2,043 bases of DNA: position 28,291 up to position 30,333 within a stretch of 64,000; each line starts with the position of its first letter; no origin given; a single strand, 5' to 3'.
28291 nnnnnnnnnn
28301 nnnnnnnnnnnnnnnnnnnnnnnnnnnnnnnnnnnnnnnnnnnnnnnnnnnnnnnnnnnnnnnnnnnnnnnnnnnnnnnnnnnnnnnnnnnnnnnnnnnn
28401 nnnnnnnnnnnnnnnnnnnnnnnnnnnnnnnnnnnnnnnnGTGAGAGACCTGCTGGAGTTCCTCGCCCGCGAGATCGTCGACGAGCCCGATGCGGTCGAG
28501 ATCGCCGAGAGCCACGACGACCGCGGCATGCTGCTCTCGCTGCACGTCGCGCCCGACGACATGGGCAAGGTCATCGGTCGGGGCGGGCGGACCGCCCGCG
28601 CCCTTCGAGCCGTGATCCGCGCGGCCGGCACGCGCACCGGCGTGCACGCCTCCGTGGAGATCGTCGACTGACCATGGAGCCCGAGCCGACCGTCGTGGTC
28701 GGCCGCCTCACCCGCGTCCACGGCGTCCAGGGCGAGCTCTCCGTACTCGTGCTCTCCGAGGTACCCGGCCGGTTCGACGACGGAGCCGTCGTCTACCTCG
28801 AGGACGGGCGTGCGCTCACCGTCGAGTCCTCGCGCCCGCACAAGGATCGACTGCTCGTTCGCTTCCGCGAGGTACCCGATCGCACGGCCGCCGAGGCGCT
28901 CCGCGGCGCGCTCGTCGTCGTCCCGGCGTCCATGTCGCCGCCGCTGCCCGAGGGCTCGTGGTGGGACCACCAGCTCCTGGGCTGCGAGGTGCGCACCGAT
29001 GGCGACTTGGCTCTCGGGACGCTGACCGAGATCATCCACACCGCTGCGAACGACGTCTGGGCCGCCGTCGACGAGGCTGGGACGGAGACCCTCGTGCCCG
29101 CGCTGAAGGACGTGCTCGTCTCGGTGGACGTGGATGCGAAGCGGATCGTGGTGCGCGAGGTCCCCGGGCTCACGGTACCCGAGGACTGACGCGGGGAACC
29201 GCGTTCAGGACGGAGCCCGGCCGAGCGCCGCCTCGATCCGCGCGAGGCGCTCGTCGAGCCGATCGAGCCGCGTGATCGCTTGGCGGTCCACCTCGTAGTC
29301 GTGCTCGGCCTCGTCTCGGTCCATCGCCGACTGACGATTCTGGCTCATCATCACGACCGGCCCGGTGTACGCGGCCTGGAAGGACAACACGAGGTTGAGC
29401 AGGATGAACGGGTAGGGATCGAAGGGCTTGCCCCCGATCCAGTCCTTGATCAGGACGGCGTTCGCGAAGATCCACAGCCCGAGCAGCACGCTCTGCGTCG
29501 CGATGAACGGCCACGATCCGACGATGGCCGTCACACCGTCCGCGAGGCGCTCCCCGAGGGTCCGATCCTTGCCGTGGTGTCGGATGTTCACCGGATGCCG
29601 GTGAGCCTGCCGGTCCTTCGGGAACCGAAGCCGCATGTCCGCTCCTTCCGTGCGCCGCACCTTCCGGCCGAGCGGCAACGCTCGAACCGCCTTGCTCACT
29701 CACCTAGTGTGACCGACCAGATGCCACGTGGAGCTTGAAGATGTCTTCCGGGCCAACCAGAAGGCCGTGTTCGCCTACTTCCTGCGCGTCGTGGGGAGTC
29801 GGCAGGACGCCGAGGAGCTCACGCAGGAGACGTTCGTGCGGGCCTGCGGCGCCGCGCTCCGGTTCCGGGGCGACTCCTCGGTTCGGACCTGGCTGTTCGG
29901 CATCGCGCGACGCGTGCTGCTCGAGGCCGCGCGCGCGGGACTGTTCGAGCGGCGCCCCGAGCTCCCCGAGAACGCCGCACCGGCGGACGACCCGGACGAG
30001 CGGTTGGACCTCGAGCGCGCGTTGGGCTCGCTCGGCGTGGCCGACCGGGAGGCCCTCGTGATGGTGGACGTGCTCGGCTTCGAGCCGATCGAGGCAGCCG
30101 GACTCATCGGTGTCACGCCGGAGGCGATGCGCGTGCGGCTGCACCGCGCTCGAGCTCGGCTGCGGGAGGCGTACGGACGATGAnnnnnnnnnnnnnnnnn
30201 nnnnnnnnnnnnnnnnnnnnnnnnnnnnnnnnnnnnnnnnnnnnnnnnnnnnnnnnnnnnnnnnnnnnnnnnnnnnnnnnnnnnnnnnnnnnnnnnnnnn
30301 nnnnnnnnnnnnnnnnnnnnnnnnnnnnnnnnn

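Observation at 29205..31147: ECF sigma / putative anti-sigma / membrane-protein cassette (plus a divergent DUF1003 gene) embedded in the rpsP–rimM | trmD–rplS ribosomal operon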

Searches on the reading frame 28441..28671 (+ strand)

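Call 3: search_protein_families(library=pfam, proteins=[window:28441-28671:+], max_evalue=0.1)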
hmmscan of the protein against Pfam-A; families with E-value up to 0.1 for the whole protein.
window:28441-28671:+ (76 aa): 3 families
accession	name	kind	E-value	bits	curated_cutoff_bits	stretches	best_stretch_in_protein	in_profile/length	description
PF13083.13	KH_KhpA-B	-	6.8e-22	77.6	32.1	1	2-74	1-73/73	KhpA/KhpB, KH domain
PF00013.35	KH_1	-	0.0011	19.1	21.5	1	33-57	3-27/66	KH domain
PF07650.23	KH_2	-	0.095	13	22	0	40-60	35-55/78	KH domain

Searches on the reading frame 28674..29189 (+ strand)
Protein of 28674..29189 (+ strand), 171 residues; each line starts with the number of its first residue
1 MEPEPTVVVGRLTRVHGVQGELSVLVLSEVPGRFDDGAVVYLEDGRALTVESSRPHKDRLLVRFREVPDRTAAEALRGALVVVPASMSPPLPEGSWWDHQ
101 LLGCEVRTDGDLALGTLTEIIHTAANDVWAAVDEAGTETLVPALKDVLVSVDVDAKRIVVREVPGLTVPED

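Call 3: search_protein_families(library=pfam, proteins=[window:28674-29189:+], max_evalue=0.1)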
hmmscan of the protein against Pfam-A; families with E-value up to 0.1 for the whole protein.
window:28674-29189:+ (171 aa): 3 families
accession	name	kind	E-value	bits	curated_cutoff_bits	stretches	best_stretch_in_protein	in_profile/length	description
PF01782.24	RimM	-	8.4e-19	68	23.5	1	8-86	1-83/84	RimM N-terminal domain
PF24986.1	PRC_RimM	-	5.6e-11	42.4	27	1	99-161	2-64/69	RimM PRC barrel domain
PF05239.21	PRC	-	2.8e-06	27.7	21.2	1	99-164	7-75/78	PRC-barrel domain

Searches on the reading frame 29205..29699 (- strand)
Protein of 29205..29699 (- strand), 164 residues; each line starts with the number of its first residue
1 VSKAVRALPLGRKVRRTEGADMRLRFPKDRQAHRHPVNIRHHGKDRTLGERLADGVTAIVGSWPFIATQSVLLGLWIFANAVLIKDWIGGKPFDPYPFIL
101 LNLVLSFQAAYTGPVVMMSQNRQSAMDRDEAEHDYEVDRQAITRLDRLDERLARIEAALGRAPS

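Call 3: search_protein_families(library=pfam, proteins=[window:29205-29699:-], max_evalue=0.1)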
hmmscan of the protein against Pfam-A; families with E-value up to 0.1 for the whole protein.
window:29205-29699:- (164 aa): 1 family
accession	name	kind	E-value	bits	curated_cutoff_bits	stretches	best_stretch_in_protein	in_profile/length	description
PF06210.16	DUF1003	-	3.5e-32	111.1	27.4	1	60-160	1-97/103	Protein of unknown function (DUF1003)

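Call 8: search_protein_families(library=ncbifam, proteins=[window:29205-29699:-], max_evalue=0.1)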
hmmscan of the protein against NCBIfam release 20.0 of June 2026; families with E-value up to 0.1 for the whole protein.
window:29205-29699:- (164 aa): 0 families

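Call 78: search_protein_families(library=padloc, proteins=[window:29205-29636:-], max_evalue=0.01)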
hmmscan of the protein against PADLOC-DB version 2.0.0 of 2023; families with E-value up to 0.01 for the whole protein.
window:29205-29636:- (143 aa): 2 families
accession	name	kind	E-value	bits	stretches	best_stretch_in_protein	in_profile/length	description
PDLC00456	JetA1|JetA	-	0.0012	15.6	1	92-137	247-292/482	DUF5716 domain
PDLC01767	Cas3e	-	0.0064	13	0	72-98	338-364/680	-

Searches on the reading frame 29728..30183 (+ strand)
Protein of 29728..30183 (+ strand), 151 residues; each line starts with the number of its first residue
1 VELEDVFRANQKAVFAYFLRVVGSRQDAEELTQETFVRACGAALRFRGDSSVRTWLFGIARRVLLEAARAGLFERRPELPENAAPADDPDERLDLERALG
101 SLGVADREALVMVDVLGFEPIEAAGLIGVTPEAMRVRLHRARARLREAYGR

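Call 3: search_protein_families(library=pfam, proteins=[window:29728-30183:+], max_evalue=0.1)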
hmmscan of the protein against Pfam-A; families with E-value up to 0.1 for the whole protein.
window:29728-30183:+ (151 aa): 5 families
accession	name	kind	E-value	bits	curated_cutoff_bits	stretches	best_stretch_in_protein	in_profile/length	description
PF04542.20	Sigma70_r2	-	8.1e-15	54.8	24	1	7-69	2-66/71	Sigma-70 region 2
PF08281.18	Sigma70_r4_2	-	1.8e-09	37.6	25.7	1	93-145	2-54/54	Sigma-70, region 4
PF22029.2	PhyR_sigma2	-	0.00082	19.8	27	1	21-59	15-53/55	Sigma2 domain of PhyR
PF07638.17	Sigma70_ECF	-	0.0016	18.8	21.1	1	30-147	51-181/185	ECF sigma factor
PF22233.2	PhyR_sigma-like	-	0.026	14.7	27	1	105-141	7-43/50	Response regulator PhyR, sigma-like domain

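Call 8: search_protein_families(library=ncbifam, proteins=[window:29728-30183:+], max_evalue=0.1)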
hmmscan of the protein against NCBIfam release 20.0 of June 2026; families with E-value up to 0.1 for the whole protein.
window:29728-30183:+ (151 aa): 82 families (the best 25 are shown)
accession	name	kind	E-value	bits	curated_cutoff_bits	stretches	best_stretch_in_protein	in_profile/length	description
NF006089.0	PRK08241.1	subfamily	3.6e-25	88.8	240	2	7-94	28-113/343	RNA polymerase subunit sigma-70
TIGR02960.1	SigX5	hypoth_equivalog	8.1e-21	74.5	264.75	2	10-91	14-93/322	RNA polymerase sigma-70 factor, TIGR02960 family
TIGR02937.1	sigma70-ECF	superfamily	4.9e-20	71.8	42.9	1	2-148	2-164/165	sigma-70 family RNA polymerase sigma factor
NF007225.0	PRK09643.1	equivalog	6.9e-20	71.6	190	1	5-148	31-181/204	RNA polymerase sigma factor SigM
NF009187.0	PRK12535.1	equivalog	2.1e-19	69.9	290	1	3-148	28-181/197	RNA polymerase sigma factor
TIGR02950.1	SigM_subfam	subfamily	2.4e-18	66.5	147.95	1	3-148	2-157/159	RNA polymerase sigma factor, SigM family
NF007231.0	PRK09649.1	equivalog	4.2e-18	65.8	219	1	3-145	26-174/185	RNA polymerase sigma factor SigC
NF009166.1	PRK12513.1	equivalog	2.8e-17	63.1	206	1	6-148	27-185/193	RNA polymerase sigma factor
NF007227.0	PRK09645.1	subfamily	8.1e-17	61.7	202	1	3-146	15-167/177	sigma-70 family RNA polymerase sigma factor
NF004113.0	PRK05602.1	equivalog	1.1e-16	61.1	208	1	13-148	57-200/211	RNA polymerase sigma factor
NF008888.0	PRK11922.1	equivalog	2.1e-16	60.3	204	1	3-148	32-195/231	RNA polymerase sigma factor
TIGR02983.1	SigE-fam_strep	subfamily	3e-14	53.2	141.55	1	2-148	7-157/162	SigE family RNA polymerase sigma factor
NF007229.0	PRK09647.1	equivalog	3e-14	52.9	265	1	4-148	47-201/220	RNA polymerase sigma factor SigE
TIGR02989.1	Sig-70_gvs1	subfamily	3.1e-14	53.2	124.55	1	3-147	3-156/158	RNA polymerase sigma-70 factor, Rhodopirellula/Verrucomicrobium family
TIGR02959.1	SigZ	equivalog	1.4e-13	51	168.65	1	15-148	9-147/170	RNA polymerase sigma factor SigZ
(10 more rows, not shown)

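Call 18: search_solved_structures(query=window:29728-30183:+, max_evalue=0.00001)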
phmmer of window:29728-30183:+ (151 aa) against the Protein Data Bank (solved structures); distinct sequences matched with E-value up to 0.00001: 12.
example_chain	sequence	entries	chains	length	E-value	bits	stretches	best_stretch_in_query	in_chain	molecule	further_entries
9m9d_F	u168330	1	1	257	1.6e-13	54.1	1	5-147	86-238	ECF RNA polymerase sigma factor SigE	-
9m9e_F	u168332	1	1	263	1.7e-13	54.1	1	5-147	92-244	ECF RNA polymerase sigma factor SigE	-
9m98_F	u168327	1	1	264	1.7e-13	54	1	5-147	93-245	ECF RNA polymerase sigma factor SigE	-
6jcy_F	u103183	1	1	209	2.2e-10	44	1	16-146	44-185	ECF RNA polymerase sigma factor SigH,ECF RNA polymerase sigma factor SigE,ECF RNA polymera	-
2o7g_A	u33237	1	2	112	2.4e-10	43.9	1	3-84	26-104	Probable RNA polymerase sigma-C factor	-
5uxx_A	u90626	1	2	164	4.1e-09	39.9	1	15-148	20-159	RNA polymerase sigma factor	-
4cxf_A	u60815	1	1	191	5e-09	39.6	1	25-146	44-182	RNA POLYMERASE SIGMA FACTOR CNRH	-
6dv9_F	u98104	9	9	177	1.7e-07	34.6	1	12-146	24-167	ECF RNA polymerase sigma factor SigL | RNA polymerase sigma factor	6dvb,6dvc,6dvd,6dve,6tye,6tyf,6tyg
6in7_B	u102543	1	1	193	3.9e-07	33.4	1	11-100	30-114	RNA polymerase sigma-H factor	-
8z6g_B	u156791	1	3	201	4.3e-07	33.3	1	11-100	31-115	RNA polymerase sigma factor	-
7qh5_A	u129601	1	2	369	6.6e-07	32.7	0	16-68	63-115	RNA polymerase sigma factor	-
5zx2_F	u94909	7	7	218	1.3e-06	31.8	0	16-70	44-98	ECF RNA polymerase sigma factor SigH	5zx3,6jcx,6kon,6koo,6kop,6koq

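Call 60: search_solved_structures(query=window:29728-30183:+, max_evalue=1)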
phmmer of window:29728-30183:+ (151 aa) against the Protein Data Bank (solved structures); distinct sequences matched with E-value up to 1: 30.
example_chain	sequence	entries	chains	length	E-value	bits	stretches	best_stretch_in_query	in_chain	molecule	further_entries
9m9d_F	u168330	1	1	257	1.6e-13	54.1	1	5-147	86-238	ECF RNA polymerase sigma factor SigE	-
9m9e_F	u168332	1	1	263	1.7e-13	54.1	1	5-147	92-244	ECF RNA polymerase sigma factor SigE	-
9m98_F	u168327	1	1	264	1.7e-13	54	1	5-147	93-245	ECF RNA polymerase sigma factor SigE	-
6jcy_F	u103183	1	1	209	2.2e-10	44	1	16-146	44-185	ECF RNA polymerase sigma factor SigH,ECF RNA polymerase sigma factor SigE,ECF RNA polymera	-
2o7g_A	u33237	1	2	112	2.4e-10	43.9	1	3-84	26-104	Probable RNA polymerase sigma-C factor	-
5uxx_A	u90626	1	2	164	4.1e-09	39.9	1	15-148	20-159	RNA polymerase sigma factor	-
4cxf_A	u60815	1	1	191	5e-09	39.6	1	25-146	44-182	RNA POLYMERASE SIGMA FACTOR CNRH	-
6dv9_F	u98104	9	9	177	1.7e-07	34.6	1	12-146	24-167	ECF RNA polymerase sigma factor SigL | RNA polymerase sigma factor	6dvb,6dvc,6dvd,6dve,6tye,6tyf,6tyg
6in7_B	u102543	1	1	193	3.9e-07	33.4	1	11-100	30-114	RNA polymerase sigma-H factor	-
8z6g_B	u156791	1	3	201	4.3e-07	33.3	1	11-100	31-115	RNA polymerase sigma factor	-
7qh5_A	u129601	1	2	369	6.6e-07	32.7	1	16-68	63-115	RNA polymerase sigma factor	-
5zx2_F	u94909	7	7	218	1.3e-06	31.8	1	16-70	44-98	ECF RNA polymerase sigma factor SigH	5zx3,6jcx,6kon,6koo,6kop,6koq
9isn_F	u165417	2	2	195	0.00017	24.9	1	24-147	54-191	ECF sigma factor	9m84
5wuq_A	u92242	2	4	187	0.00019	24.8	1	11-69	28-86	ECF RNA polymerase sigma factor SigW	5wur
1h3l_A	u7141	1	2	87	0.00019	24.7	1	14-69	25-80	RNA POLYMERASE SIGMA FACTOR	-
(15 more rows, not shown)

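Call 62: find_homologous_proteins(query=window:29728-30183:+, max_evalue=1e-10)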
Query window:29728-30183:+ (151 aa): 614 proteins with E <= 1e-10 among 3046 candidates; the best 120 are listed.
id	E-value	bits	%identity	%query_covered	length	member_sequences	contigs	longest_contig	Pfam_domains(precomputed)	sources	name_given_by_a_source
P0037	2.2e-82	292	93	100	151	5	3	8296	PF04542.21,PF08281.19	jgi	jgi:RNA polymerase sigma-70 factor (ECF subfamily)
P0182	2.3e-82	292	93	99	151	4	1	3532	PF04542.21,PF08281.19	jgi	jgi:RNA polymerase sigma-70 factor (ECF subfamily)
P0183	1.8e-78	279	92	97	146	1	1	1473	PF04542.21,PF08281.19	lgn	-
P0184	1.9e-78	279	89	100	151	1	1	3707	PF04542.21,PF08281.19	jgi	jgi:RNA polymerase sigma factor (sigma-70 family)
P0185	2.4e-77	276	91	97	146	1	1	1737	PF04542.21,PF08281.19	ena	-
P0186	1.3e-76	273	86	100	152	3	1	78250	PF04542.21,PF08281.19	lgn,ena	-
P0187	9.1e-76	271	86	100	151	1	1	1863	PF04542.21,PF08281.19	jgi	jgi:RNA polymerase sigma-70 factor (ECF subfamily)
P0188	4.7e-75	268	86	100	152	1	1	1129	PF04542.21,PF08281.19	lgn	-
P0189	5.9e-75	268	86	100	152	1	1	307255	PF04542.21,PF08281.19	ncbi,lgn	-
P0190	7.3e-75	268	86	100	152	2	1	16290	PF04542.21,PF08281.19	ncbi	-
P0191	1.9e-74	266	84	100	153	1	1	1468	PF04542.21,PF08281.19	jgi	jgi:RNA polymerase sigma-70 factor (ECF subfamily)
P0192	3.3e-74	265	88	97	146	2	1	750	PF04542.21,PF08281.19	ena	-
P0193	3.6e-74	265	84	100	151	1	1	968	PF04542.21,PF08281.19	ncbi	-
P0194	5.2e-74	265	86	100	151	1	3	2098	PF04542.21,PF08281.19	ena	-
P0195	6.4e-74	265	84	99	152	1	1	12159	PF04542.21,PF08281.19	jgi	jgi:RNA polymerase sigma-70 factor, ECF subfamily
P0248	4.7e-68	246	81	99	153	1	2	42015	PF04542.21,PF08281.19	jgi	jgi:RNA polymerase sigma-70 factor (ECF subfamily)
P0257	1.8e-67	244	78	100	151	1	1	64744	PF04542.21,PF08281.19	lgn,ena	-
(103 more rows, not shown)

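Call 63: find_encoding_contigs(protein=P0186, flank=5000, max_places=1)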
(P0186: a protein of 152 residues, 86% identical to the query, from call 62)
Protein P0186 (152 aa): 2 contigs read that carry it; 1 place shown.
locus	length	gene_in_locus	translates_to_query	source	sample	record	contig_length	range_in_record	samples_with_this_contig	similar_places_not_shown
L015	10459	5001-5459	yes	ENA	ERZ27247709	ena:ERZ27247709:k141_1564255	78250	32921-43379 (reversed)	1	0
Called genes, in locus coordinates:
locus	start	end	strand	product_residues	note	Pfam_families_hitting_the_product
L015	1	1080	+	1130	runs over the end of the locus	PF02463:SMC_N, PF13175:AAA_15, PF13304:AAA_21 (weak), PF13476:AAA_23, PF13555:AAA_29 (weak), PF06470:SMC_hinge (faint), PF13304:AAA_21 (weak)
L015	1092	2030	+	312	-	PF13401:AAA_22 (faint), PF02881:SRP54_N (weak), PF13191:AAA_16 (weak), PF13604:AAA_30 (weak), PF00448:SRP54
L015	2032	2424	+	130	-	PF00072:Response_reg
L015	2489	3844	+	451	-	PF02881:SRP54_N, PF06414:Zeta_toxin (weak), PF13401:AAA_22 (weak), PF00448:SRP54, PF01656:CbiA (weak), PF02978:SRP_SPB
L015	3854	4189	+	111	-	PF00886:Ribosomal_S16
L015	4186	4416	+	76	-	PF13083:KH_KhpA-B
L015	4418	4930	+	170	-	PF01782:RimM, PF05239:PRC, PF24986:PRC_RimM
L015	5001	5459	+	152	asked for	PF04542:Sigma70_r2, PF08281:Sigma70_r4_2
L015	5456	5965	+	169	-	-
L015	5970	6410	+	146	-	-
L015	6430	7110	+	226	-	PF01746:tRNA_m1G_MT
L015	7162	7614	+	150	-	PF01245:Ribosomal_L19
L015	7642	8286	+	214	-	PF10502:Peptidase_S26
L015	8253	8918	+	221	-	PF01351:RNase_HII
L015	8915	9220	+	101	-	PF10611:DUF2469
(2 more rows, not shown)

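Call 64: find_encoding_contigs(protein=P0257, flank=5000, max_places=1)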
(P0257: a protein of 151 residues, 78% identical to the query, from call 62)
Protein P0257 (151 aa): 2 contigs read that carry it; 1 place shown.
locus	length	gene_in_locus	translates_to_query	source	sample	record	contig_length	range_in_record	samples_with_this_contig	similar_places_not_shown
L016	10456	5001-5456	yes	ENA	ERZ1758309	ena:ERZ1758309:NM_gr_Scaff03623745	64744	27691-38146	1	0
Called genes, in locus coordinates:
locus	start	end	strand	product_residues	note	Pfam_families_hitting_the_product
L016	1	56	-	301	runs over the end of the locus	PF00106:adh_short, PF08659:KR, PF13561:adh_short_C2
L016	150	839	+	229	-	PF14518:Haem_oxygenas_2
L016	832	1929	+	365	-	PF21948:LplA-B_cat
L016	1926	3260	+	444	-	PF04389:Peptidase_M28 (weak), PF01546:Peptidase_M20, PF07687:M20_dimer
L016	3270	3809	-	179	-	-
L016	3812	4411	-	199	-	-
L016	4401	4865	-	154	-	PF04542:Sigma70_r2, PF08281:Sigma70_r4_2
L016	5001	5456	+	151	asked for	PF04542:Sigma70_r2, PF08281:Sigma70_r4_2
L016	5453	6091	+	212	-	-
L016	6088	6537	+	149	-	-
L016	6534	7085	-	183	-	-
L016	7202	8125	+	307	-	PF00296:Bac_luciferase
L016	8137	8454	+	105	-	PF06689:zf-C4_ClpX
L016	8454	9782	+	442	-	PF00561:Abhydrolase_1 (weak), PF12146:Hydrolase_4, PF12697:Abhydrolase_6, PF00211:Guanylate_cyc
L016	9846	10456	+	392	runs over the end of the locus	PF00108:Thiolase_N, PF02803:Thiolase_C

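Call 65: find_encoding_contigs(protein=P0248, flank=5000, max_places=1)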
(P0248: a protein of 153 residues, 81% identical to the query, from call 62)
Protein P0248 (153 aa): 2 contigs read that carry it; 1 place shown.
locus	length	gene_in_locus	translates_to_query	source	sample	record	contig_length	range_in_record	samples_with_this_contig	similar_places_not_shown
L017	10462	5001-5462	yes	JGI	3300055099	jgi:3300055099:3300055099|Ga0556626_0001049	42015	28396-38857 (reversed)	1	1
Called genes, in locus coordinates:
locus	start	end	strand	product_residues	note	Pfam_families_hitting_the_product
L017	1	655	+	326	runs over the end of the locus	PF02881:SRP54_N (weak), PF13191:AAA_16 (weak), PF00448:SRP54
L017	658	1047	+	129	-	PF00072:Response_reg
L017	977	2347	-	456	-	PF00512:HisKA, PF02518:HATPase_c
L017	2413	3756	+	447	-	PF02881:SRP54_N, PF01656:CbiA (faint), PF13401:AAA_22 (weak), PF00448:SRP54, PF02978:SRP_SPB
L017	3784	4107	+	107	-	PF00886:Ribosomal_S16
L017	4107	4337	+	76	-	PF13083:KH_KhpA-B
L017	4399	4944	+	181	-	PF01782:RimM, PF05239:PRC, PF24986:PRC_RimM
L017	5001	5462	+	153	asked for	PF04542:Sigma70_r2, PF08281:Sigma70_r4_2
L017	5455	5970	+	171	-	-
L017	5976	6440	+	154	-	-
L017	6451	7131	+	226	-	PF01746:tRNA_m1G_MT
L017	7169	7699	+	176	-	PF01245:Ribosomal_L19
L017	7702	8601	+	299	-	PF10502:Peptidase_S26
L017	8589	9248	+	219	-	PF01351:RNase_HII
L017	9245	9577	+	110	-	PF10611:DUF2469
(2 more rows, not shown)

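Call 78: search_protein_families(library=padloc, proteins=[window:29728-30183:+], max_evalue=0.01)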
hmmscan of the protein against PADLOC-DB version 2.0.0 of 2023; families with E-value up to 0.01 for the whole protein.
window:29728-30183:+ (151 aa): 0 families
